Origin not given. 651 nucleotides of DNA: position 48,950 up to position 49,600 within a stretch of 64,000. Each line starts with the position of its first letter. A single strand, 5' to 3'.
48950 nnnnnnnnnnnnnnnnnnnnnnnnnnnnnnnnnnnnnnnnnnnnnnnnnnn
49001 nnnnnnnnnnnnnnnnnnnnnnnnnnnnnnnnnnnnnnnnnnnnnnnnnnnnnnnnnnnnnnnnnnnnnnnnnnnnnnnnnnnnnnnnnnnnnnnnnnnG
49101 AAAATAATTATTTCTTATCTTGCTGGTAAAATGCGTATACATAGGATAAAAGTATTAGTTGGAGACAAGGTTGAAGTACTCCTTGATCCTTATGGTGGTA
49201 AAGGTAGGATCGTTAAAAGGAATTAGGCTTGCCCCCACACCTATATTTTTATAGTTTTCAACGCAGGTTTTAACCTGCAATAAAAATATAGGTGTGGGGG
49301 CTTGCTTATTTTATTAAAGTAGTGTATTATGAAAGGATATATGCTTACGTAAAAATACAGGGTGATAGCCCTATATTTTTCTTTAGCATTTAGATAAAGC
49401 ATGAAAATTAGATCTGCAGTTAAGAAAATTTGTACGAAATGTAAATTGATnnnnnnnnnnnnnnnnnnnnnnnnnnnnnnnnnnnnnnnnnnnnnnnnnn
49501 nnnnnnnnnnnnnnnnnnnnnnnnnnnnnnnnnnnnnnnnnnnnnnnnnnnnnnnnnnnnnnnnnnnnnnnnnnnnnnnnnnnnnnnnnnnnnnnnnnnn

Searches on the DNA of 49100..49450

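Call 29: search_with_rna_model(model_id=R1, source=window, start=49100, end=49450, filters=off, max_evalue=1, show_alignments=1)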
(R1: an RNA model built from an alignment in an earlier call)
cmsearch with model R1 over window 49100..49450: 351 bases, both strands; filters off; matches with E-value up to 1: 4.
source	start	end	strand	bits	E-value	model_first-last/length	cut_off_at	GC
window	49224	49307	+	27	4.5e-06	1-88/88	no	0.4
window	49225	49308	-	20.1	0.0002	1-88/88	no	0.4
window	49342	49387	+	7.8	0.19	1-88/88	no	0.35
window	49333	49398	-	6.5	0.38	1-88/88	no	0.29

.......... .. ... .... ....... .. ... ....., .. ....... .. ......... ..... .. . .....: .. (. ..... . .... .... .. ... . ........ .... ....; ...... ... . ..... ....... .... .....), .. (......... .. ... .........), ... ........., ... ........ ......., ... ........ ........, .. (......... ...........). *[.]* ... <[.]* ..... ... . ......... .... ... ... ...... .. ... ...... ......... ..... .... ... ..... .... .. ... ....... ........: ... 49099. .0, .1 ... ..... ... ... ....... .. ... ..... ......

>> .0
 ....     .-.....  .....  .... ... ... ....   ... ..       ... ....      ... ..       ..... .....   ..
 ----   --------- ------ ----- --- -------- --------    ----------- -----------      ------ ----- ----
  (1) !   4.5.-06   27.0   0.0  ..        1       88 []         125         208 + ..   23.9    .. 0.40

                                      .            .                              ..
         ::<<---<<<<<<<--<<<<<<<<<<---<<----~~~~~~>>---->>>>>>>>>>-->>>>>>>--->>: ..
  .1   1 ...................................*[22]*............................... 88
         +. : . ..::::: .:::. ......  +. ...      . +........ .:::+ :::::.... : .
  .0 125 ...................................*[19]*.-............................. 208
